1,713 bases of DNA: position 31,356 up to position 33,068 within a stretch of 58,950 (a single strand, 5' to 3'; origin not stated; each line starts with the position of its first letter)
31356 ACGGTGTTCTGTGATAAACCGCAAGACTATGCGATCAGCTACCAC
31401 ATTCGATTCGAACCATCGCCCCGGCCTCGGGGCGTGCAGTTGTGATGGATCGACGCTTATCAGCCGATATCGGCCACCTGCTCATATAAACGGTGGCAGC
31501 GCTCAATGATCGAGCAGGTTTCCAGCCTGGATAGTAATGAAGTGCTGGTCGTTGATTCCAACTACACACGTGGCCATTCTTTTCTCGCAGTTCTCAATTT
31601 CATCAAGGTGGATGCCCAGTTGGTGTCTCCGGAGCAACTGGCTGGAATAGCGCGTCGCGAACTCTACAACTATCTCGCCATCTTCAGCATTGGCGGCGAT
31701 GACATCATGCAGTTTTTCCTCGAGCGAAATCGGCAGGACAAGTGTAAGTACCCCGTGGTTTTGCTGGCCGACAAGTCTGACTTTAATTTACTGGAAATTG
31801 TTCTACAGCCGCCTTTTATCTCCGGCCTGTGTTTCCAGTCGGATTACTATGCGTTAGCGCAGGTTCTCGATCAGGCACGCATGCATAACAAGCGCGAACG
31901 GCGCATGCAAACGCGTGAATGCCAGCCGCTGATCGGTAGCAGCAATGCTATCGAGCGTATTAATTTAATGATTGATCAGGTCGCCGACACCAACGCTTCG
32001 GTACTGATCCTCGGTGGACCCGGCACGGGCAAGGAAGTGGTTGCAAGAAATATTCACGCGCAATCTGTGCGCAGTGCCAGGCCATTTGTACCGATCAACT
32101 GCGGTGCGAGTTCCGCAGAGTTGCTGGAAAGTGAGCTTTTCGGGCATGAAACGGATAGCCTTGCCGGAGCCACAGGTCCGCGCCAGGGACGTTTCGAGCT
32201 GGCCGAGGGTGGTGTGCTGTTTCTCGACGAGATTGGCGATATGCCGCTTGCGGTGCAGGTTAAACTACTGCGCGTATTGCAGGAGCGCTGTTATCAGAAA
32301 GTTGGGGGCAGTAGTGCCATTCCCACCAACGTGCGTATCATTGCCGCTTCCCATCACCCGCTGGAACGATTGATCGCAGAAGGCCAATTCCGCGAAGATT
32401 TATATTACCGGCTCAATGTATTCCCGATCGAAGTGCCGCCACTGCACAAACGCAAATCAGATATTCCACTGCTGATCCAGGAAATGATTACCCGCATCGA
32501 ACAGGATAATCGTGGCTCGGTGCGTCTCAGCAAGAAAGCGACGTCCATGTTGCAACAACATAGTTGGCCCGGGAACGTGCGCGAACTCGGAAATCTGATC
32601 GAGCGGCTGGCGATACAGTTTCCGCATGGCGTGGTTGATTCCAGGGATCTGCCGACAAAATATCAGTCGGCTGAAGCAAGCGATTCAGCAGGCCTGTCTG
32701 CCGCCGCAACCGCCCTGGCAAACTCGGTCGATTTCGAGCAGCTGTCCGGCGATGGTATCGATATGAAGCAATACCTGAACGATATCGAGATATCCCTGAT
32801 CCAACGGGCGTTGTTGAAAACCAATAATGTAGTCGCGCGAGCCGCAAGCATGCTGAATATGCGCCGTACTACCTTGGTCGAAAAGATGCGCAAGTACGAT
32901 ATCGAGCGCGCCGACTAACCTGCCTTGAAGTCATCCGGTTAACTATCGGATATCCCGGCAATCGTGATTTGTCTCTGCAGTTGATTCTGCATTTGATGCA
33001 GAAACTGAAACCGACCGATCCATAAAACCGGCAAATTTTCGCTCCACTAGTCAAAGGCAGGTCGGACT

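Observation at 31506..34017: Orphan FleQ paralogue with a destroyed sigma54-contact loop, followed by a STAS + PilZ gene pair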

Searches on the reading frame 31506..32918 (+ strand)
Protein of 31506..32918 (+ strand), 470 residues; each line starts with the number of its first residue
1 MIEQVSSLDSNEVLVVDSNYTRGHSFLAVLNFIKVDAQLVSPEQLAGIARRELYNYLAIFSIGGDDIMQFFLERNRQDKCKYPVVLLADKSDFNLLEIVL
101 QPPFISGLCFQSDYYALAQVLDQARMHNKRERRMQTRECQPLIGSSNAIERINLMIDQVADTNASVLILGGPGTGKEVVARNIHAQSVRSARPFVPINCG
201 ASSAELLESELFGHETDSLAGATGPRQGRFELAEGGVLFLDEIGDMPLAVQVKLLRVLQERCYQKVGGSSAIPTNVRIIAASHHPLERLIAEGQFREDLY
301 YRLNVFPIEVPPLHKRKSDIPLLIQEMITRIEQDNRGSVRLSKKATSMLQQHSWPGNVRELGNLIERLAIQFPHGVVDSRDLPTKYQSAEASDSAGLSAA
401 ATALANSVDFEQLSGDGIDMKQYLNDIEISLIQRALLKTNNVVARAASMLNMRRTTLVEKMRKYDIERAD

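Call 3: search_protein_families(library=pfam, proteins=[window:31506-32918:+], max_evalue=0.1)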
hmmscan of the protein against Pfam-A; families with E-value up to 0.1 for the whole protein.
window:31506-32918:+ (470 aa): 19 families
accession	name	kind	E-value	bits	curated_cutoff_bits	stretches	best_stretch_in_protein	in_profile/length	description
PF00158.32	Sigma54_activat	-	4.4e-64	215.6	20.2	1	142-309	1-168/168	Sigma-54 interaction domain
PF25601.1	AAA_lid_14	-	8.2e-23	80.5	27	1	315-394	2-82/87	AAA+ ATPase lid domain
PF14532.12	Sigma54_activ_2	-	8.3e-23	81.6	25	1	143-313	1-138/138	Sigma-54 interaction domain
PF02954.25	HTH_8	-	1.2e-10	41.3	22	1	424-464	2-42/42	Bacterial regulatory protein, Fis family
PF07728.20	AAA_5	-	1.5e-08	35.2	22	1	166-285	2-124/139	AAA domain (dynein-related subfamily)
PF20030.5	bpMoxR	-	2.6e-06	27.1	27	1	155-285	25-148/205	MoxR domain in the MoxR-vWA-beta-propeller ternary systems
PF06490.17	FleQ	-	1.5e-05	25.7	22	1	13-125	2-107/108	Flagellar regulatory protein FleQ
PF07724.20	AAA_2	-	4.3e-05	24.1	27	1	163-289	3-130/166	AAA domain (Cdc48 subfamily)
PF01078.27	Mg_chelatase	-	0.00012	22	20.3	1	221-256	93-128/207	Magnesium chelatase, subunit ChlI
PF13191.12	AAA_16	-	0.0002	22.3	32.6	1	142-218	2-85/167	AAA ATPase domain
PF13245.12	AAA_19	-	0.00037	21.1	25.1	1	162-262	10-118/134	AAA domain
PF13604.12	AAA_30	-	0.0011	19.1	27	1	158-259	12-113/191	AAA domain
PF00004.35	AAA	-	0.0019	19.1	21.2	1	166-285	1-111/131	ATPase family associated with various cellular activities (AAA)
PF18024.7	HTH_50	-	0.0027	17.8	27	1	418-466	2-49/50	Helix-turn-helix domain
PF06068.19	TIP49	-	0.0043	16.7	23.8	1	136-200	20-86/347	TIP49 P-loop domain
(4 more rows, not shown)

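Call 4: search_protein_families(library=ncbifam, proteins=[window:31506-32918:+], max_evalue=0.1)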
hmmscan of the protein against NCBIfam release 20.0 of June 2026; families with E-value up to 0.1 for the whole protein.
window:31506-32918:+ (470 aa): 32 families (the best 25 are shown)
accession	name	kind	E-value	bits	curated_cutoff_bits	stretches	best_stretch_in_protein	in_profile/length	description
TIGR01817.1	nifA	equivalog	2.2e-96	323.8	528.85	1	123-467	179-530/534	nif-specific transcriptional activator NifA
NF041552.1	TF_PrdR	equivalog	5e-96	322.3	795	1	125-465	252-577/577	sigma-54 dependent transcriptional regulator PrdR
TIGR01818.1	ntrC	equivalog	1.8e-95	320.4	558.6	1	121-463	110-462/463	nitrogen regulation protein NR(I)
NF003451.0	PRK05022.1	equivalog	8.3e-91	305.2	476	1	123-466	170-510/512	nitric oxide reductase transcriptional regulator NorR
TIGR02915.1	PEP_resp_reg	equivalog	8e-88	295.2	502.6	1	121-466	119-444/445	PEP-CTERM-box response regulator transcription factor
NF038308.1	RNA_repair_RtcR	equivalog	1.5e-85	288.1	650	1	125-465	165-517/530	RNA repair transcriptional activator RtcR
NF008469.0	PRK11361.1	equivalog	4.5e-84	282.8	714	1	141-470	144-460/461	acetoacetate metabolism transcriptional regulator AtoC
NF051870.1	NAssimRespRegNtrX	equivalog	1e-78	265.3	600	1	124-462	122-448/452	nitrogen assimilation response regulator NtrX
NF011958.0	PRK15429.1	equivalog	1.6e-78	265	830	1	141-468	380-688/692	formate hydrogenlyase transcriptional activator FlhA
NF050807.1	TransRegFlbDCaul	equivalog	6.8e-78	262.5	750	1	137-465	115-439/454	sigma-54-dependent transcriptional regulator FlbD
TIGR02329.1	propionate_PrpR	equivalog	7.2e-78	262.5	499.2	1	123-462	193-525/526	propionate catabolism operon regulatory protein PrpR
NF011953.0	PRK15424.1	equivalog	5.7e-77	259.5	703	1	116-464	194-534/538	propionate catabolism operon regulatory protein PrpR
NF007689.0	PRK10365.1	equivalog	6.8e-75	252.5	760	1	113-461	109-439/441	sigma-54-dependent response regulator transcription factor ZraR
NF011695.0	PRK15115.1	equivalog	1.5e-73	248.1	763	1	66-368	64-364/445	two-component system response regulator GlrR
NF041946.1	LuxO_transreg_Vib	equivalog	2e-73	247.7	800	1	120-465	111-461/463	quorum-sensing sigma-54 dependent transcriptional regulator LuxO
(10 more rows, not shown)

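Call 8: find_homologous_proteins(query=window:31506-32915:+, max_evalue=1e-20)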
Query window:31506-32915:+ (470 aa): 8000 proteins with E <= 1e-20 among 8000 candidates; the best 120 are listed.
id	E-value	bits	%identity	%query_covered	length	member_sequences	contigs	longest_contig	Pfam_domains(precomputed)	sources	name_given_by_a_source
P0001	0.0e+0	1028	99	100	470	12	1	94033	PF20030.6,PF00158.33,PF25601.2,PF02954.26,PF14532.13,PF07728.21,PF06490.18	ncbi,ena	-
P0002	0.0e+0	1012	98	100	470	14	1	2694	PF20030.6,PF00158.33,PF07724.21,PF25601.2,PF02954.26,PF14532.13,PF07728.21,PF06490.18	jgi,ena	-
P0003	2.3e-295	998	96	100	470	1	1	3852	PF20030.6,PF00158.33,PF25601.2,PF02954.26,PF14532.13,PF07728.21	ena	-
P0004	2.6e-295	998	96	100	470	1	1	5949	PF20030.6,PF00158.33,PF07724.21,PF25601.2,PF02954.26,PF14532.13,PF07728.21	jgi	jgi:sigma-54 specific flagellar transcriptional regulator A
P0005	7.4e-295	996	96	100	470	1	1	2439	PF20030.6,PF00158.33,PF07724.21,PF25601.2,PF02954.26,PF14532.13,PF07728.21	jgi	jgi:sigma-54 specific flagellar transcriptional regulator A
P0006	2.5e-293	991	96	100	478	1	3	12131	PF20030.6,PF00158.33,PF07724.21,PF25601.2,PF02954.26,PF14532.13,PF07728.21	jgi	jgi:sigma-54 specific flagellar transcriptional regulator A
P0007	1.3e-292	989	95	100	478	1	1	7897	PF20030.6,PF00158.33,PF07724.21,PF25601.2,PF02954.26,PF14532.13,PF07728.21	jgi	jgi:sigma-54 specific flagellar transcriptional regulator A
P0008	1.9e-288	975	94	100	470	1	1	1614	PF20030.6,PF00158.33,PF07724.21,PF25601.2,PF02954.26,PF14532.13,PF07728.21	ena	-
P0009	1.9e-288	975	94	100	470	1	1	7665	PF20030.6,PF00158.33,PF07724.21,PF25601.2,PF02954.26,PF14532.13,PF07728.21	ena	-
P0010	6.4e-288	973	93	100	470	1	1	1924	PF20030.6,PF00158.33,PF07724.21,PF25601.2,PF02954.26,PF14532.13,PF07728.21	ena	-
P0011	1.2e-286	969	93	100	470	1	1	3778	PF20030.6,PF00158.33,PF07724.21,PF25601.2,PF02954.26,PF14532.13,PF07728.21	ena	-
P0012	4.3e-286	967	93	100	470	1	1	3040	PF00158.33,PF07724.21,PF25601.2,PF02954.26,PF14532.13,PF07728.21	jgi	-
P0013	6.0e-286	967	93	100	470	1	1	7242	PF00158.33,PF07724.21,PF25601.2,PF02954.26,PF14532.13,PF07728.21,PF06490.18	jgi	jgi:sigma-54 specific flagellar transcriptional regulator A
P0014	1.2e-285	966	93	100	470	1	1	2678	PF00158.33,PF07724.21,PF25601.2,PF02954.26,PF14532.13,PF07728.21,PF06490.18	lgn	-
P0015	3.9e-285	964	93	100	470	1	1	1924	PF20030.6,PF00158.33,PF07724.21,PF25601.2,PF02954.26,PF14532.13,PF07728.21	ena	-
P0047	1.1e-234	798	77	100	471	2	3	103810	PF20030.6,PF00158.33,PF25601.2,PF02954.26,PF14532.13,PF07728.21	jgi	jgi:sigma-54 specific flagellar transcriptional regulator A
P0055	1.1e-228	778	75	100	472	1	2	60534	PF00158.33,PF25601.2,PF02954.26,PF14532.13,PF07728.21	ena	-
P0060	9.3e-228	775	75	100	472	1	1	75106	PF00158.33,PF25601.2,PF02954.26,PF14532.13,PF07728.21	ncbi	-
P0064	3.0e-227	773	74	100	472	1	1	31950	PF00158.33,PF25601.2,PF02954.26,PF14532.13,PF07728.21,PF06490.18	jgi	jgi:sigma-54 specific flagellar transcriptional regulator A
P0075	2.2e-226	770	75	100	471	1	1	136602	PF00158.33,PF25601.2,PF02954.26,PF14532.13,PF07728.21,PF06490.18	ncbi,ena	-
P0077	5.5e-226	769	74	100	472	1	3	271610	PF00158.33,PF25601.2,PF02954.26,PF14532.13,PF07728.21,PF06490.18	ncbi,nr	ncbi:MAG: sigma-54 dependent transcriptional regulator [Gammaproteobacteria bacterium]|nr:sigma-54 d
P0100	9.3e-224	762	73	100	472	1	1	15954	PF00158.33,PF25601.2,PF02954.26,PF14532.13,PF07728.21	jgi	jgi:sigma-54 specific flagellar transcriptional regulator A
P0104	8.7e-223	759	74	100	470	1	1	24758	PF00158.33,PF07724.21,PF25601.2,PF02954.26,PF00004.36,PF14532.13,PF07728.21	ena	-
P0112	1.4e-221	755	73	100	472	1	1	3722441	PF00158.33,PF25601.2,PF02954.26,PF14532.13,PF07728.21,PF06490.18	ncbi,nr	ncbi:MAG: sigma-54-dependent Fis family transcriptional regulator [Gammaproteobacteria bacterium]|nr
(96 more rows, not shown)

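Call 12: find_encoding_contigs(protein=P0001, flank=10000, max_places=2)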
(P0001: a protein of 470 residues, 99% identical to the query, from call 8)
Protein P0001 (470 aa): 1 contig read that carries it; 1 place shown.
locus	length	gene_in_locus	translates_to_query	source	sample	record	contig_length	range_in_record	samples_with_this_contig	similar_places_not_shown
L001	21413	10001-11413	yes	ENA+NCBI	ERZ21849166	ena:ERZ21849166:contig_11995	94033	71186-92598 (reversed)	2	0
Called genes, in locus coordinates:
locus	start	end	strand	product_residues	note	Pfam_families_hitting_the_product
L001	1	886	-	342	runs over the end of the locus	PF04116:FA_hydroxylase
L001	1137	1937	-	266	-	PF14023:Bestrophin-like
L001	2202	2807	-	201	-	PF00027:cNMP_binding, PF13545:HTH_Crp_2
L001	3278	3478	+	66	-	-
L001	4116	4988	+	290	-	PF02547:Queuosine_synth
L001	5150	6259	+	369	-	PF01702:TGT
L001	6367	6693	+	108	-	PF02699:YajC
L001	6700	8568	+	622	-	PF13721:SecD-TM1, PF07549:Sec_GG (weak), PF21760:SecD_1st, PF22599:SecDF_P1_head, PF02355:SecD_SecF_C, PF03176:MMPL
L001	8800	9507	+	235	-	PF02355:SecD_SecF_C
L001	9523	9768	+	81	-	PF18918:DUF5669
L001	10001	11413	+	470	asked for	PF06490:FleQ (faint), PF20030:bpMoxR (weak), PF00158:Sigma54_activat, PF14532:Sigma54_activ_2, PF07728:AAA_5, PF25601:AAA_lid_14, PF02954:HTH_8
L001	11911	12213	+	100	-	PF01740:STAS (weak), PF13466:STAS_2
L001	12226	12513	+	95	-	PF07238:PilZ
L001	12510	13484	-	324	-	PF04551:GcpE, PF26540:GcpE_C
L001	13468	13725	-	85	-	PF04551:GcpE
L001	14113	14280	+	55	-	-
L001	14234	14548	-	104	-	-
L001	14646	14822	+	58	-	-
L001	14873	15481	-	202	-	PF25182:NonGDSL, PF00657:Lipase_GDSL, PF04311:DUF459 (faint), PF13472:Lipase_GDSL_2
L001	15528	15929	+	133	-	PF00005:ABC_tran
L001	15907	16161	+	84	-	PF00005:ABC_tran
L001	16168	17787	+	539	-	PF02687:FtsX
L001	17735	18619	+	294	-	PF02687:FtsX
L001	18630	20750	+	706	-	PF13328:HD_4, PF04607:RelA_SpoT, PF02824:TGS, PF19296:RelA_AH (weak), PF28438:RelA_RIS, PF01842:ACT (weak), PF13291:ACT_4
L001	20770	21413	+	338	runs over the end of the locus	PF01207:Dus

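Call 13: find_encoding_contigs(protein=P0112, flank=10000, max_places=2)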
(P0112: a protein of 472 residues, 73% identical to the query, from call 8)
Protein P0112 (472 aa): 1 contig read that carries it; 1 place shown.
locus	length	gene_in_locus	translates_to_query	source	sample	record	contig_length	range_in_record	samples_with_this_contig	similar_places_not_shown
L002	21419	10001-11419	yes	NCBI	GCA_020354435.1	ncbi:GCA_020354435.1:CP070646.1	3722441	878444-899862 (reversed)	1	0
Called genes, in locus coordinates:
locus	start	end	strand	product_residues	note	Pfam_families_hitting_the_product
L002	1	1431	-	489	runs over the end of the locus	PF00266:Aminotran_5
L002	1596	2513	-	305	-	PF01522:Polysacc_deac_1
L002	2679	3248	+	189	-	PF00775:Dioxygenase_C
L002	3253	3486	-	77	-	-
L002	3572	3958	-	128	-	PF00903:Glyoxalase, PF13669:Glyoxalase_4 (weak)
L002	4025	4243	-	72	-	-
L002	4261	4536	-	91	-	PF00248:Aldo_ket_red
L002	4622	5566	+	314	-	PF02574:S-methyl_trans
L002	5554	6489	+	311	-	PF02826:2-Hacid_dh_C, PF03446:NAD_binding_2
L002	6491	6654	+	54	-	PF09500:YiiD_C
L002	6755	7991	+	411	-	PF21760:SecD_1st, PF22599:SecDF_P1_head, PF02355:SecD_SecF_C, PF00873:ACR_tran (faint), PF03176:MMPL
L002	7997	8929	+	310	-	PF07549:Sec_GG (weak), PF02355:SecD_SecF_C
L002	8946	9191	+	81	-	PF18918:DUF5669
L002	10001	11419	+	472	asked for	PF06490:FleQ (faint), PF00158:Sigma54_activat, PF14532:Sigma54_activ_2, PF07728:AAA_5 (weak), PF25601:AAA_lid_14, PF02954:HTH_8 (weak)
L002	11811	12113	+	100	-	PF01740:STAS, PF13466:STAS_2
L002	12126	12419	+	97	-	PF07238:PilZ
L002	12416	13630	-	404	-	PF04551:GcpE, PF26540:GcpE_C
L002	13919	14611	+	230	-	PF00702:Hydrolase, PF12689:Acid_PPase (faint), PF13419:HAD_2, PF13242:Hydrolase_like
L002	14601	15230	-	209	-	PF25182:NonGDSL, PF00657:Lipase_GDSL, PF04311:DUF459 (faint), PF13472:Lipase_GDSL_2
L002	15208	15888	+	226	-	PF00005:ABC_tran, PF13304:AAA_21 (faint)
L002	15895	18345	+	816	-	PF02687:FtsX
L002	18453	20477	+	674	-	PF13328:HD_4, PF04607:RelA_SpoT, PF02824:TGS, PF19296:RelA_AH, PF28438:RelA_RIS, PF01842:ACT (weak), PF13291:ACT_4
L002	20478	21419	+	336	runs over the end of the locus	PF01207:Dus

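Call 14: find_related_loci(query=window:31506-32915:+, collection=genome_contigs, flank=6000)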
Query window:31506-32915:+ (470 aa) in genome_contigs; peptide patterns used: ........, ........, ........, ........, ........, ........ (x = any residue, [..] = any of these).
600 stretches matched a pattern (row limit reached: there are more); 600 encode a relative of the query (tblastn E <= 1e-3); the best 80 are kept; 80 distinct loci.
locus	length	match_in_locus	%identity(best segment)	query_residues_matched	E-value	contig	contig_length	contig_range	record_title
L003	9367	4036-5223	51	83-470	3e-120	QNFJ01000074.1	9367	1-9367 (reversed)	MAG: Gammaproteobacteria bacterium isolate B19_G6 B19_Guay6_scaffold_06164, whole genome shotgun sequence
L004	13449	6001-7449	45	5-468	2e-120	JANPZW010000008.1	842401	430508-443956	MAG: Cellvibrionaceae bacterium isolate 26_gen_w_cov.11 c1060, whole genome shotgun sequence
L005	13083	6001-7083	55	118-469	5e-120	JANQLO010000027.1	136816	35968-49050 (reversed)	MAG: Chromatiales bacterium isolate PL25a_bin.61 k99_1110701, whole genome shotgun sequence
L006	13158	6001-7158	52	114-470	1e-118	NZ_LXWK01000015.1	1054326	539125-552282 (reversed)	Rheinheimera sp. SA_1 Contig_2, whole genome shotgun sequence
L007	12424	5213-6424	50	83-470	9e-118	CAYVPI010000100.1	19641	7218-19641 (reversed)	MAG TPA_asm: uncultured Pseudomonas sp. isolate binchicken_co220_1 genome assembly, contig: NODE_1698_length_19641_cov_1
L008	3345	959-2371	44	13-466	3e-121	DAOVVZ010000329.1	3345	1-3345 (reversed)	MAG TPA_asm: Methylomarinum sp. isolate CSMAG_1718 CSMAG_1718_k141_5190537_length_3345_cov_10.0000, whole genome shotgun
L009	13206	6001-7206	48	83-468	7e-115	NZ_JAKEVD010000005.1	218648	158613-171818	Shewanella sp. Isolate13 strain M14-00199 scaffold5.1, whole genome shotgun sequence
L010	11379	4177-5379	48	83-468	2e-114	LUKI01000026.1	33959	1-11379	MAG: Gammaproteobacteria bacterium F7 F7contig055, whole genome shotgun sequence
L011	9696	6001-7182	49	114-470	3e-114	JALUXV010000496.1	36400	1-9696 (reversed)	MAG: Alteromonadaceae bacterium isolate 131-447_metabat2_scaf2bin.035 131-447_scaffold_574_c1, whole genome shotgun sequ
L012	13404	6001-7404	48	8-468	4e-128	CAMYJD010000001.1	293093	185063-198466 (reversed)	MAG: uncultured Gammaproteobacteria bacterium isolate ES_Gamma_035 genome assembly, contig: scaffold_0, whole genome sho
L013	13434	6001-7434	43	12-470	5e-113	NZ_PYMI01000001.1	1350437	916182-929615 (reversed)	Photobacterium ganghwense strain JCM 12487 CFSAN065508_1, whole genome shotgun sequence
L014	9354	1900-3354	44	7-468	2e-112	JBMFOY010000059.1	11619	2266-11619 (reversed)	MAG: Halothiobacillaceae bacterium isolate KM4338-49 NODE_3122_length_11619_cov_4.842269, whole genome shotgun sequence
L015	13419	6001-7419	42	8-470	6e-112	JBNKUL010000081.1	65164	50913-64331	MAG: Thiohalomonadaceae bacterium isolate A1A2.bin.45.orig k141_133517, whole genome shotgun sequence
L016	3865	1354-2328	55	142-468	9e-113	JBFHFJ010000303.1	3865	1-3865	MAG: Haliea sp. isolate Mix_sand07.2021.05.G.123 k141_1144045_length_3865_cov_12.9898, whole genome shotgun sequence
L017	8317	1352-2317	56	144-466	4e-110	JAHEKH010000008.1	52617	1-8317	MAG: Gammaproteobacteria bacterium isolate Ww579 NODE_1050_length_52617_cov_3.778878, whole genome shotgun sequence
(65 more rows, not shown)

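Call 18: find_encoding_contigs(protein=P0047, flank=10000, max_places=1)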
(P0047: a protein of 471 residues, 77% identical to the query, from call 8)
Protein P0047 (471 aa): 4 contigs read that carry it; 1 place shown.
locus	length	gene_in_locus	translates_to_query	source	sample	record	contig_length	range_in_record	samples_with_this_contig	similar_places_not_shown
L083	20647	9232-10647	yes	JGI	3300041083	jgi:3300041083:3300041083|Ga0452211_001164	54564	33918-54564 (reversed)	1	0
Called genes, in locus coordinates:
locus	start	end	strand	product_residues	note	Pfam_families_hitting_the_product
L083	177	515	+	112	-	-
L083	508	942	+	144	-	PF13442:Cytochrome_CBB3 (weak), PF00034:Cytochrom_C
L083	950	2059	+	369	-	PF00034:Cytochrom_C (weak), PF13442:Cytochrome_CBB3, PF10411:DsbC_N, PF13098:Thioredoxin_2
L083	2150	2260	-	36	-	-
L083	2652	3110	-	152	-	PF00839:Cys_rich_FGFR (weak)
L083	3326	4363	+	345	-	PF02547:Queuosine_synth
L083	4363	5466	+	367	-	PF01702:TGT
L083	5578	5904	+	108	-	PF02699:YajC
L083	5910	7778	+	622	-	PF13721:SecD-TM1, PF21760:SecD_1st, PF22599:SecDF_P1_head, PF02355:SecD_SecF_C, PF03176:MMPL (weak)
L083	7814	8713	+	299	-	PF07549:Sec_GG, PF02355:SecD_SecF_C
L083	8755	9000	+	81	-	PF18918:DUF5669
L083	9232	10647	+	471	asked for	PF20030:bpMoxR (weak), PF00158:Sigma54_activat, PF14532:Sigma54_activ_2, PF07728:AAA_5, PF25601:AAA_lid_14, PF02954:HTH_8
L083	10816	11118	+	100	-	PF01740:STAS, PF13466:STAS_2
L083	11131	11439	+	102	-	PF07238:PilZ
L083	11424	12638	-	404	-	PF04551:GcpE, PF26540:GcpE_C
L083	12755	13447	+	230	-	PF00702:Hydrolase, PF13419:HAD_2, PF13242:Hydrolase_like (weak)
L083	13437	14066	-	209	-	PF25182:NonGDSL, PF00657:Lipase_GDSL, PF04311:DUF459 (faint), PF13472:Lipase_GDSL_2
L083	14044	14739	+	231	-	PF00005:ABC_tran, PF13304:AAA_21 (faint)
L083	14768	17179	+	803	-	PF02687:FtsX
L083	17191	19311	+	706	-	PF13328:HD_4, PF04607:RelA_SpoT, PF02824:TGS, PF19296:RelA_AH, PF28438:RelA_RIS, PF01842:ACT (weak), PF13291:ACT_4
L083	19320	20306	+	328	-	PF01207:Dus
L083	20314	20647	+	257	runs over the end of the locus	-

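Call 19: find_encoding_contigs(protein=P0077, flank=10000, max_places=1)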
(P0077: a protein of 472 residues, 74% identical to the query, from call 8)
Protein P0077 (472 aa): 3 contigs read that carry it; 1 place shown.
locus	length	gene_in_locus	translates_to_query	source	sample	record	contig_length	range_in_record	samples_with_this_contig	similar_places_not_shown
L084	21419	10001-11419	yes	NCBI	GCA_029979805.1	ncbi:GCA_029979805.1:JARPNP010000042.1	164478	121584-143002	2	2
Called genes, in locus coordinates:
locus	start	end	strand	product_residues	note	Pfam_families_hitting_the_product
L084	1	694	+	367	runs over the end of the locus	PF02119:FlgI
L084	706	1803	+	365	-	PF10135:Rod-binding, PF01832:Glucosaminidase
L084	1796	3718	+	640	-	PF00460:Flg_bb_rod, PF22638:FlgK_D1, PF21158:flgK_1st_1, PF06429:Flg_bbr_C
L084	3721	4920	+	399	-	PF00669:Flagellin_N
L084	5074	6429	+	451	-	PF00669:Flagellin_N, PF00700:Flagellin_C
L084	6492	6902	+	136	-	PF03646:FlaG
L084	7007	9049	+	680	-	PF02465:FliD_N, PF07195:FliD_C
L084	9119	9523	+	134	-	PF02561:FliS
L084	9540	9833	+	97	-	PF05400:FliT (weak)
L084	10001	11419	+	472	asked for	PF06490:FleQ (weak), PF00158:Sigma54_activat, PF14532:Sigma54_activ_2, PF07728:AAA_5, PF25601:AAA_lid_14, PF02954:HTH_8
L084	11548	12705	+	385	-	PF13188:PAS_8 (weak), PF00512:HisKA, PF02518:HATPase_c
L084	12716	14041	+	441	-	PF00072:Response_reg, PF00158:Sigma54_activat, PF14532:Sigma54_activ_2, PF07728:AAA_5 (faint), PF25601:AAA_lid_14, PF02954:HTH_8, PF13556:HTH_30 (faint)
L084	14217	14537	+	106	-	PF02049:FliE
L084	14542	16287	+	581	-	PF01514:YscJ_FliF, PF08345:YscJ_FliF_C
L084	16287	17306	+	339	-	PF03448:MgtE_N (faint), PF14842:FliG_N, PF14841:FliG_M, PF14842:FliG_N, PF01706:FliG_C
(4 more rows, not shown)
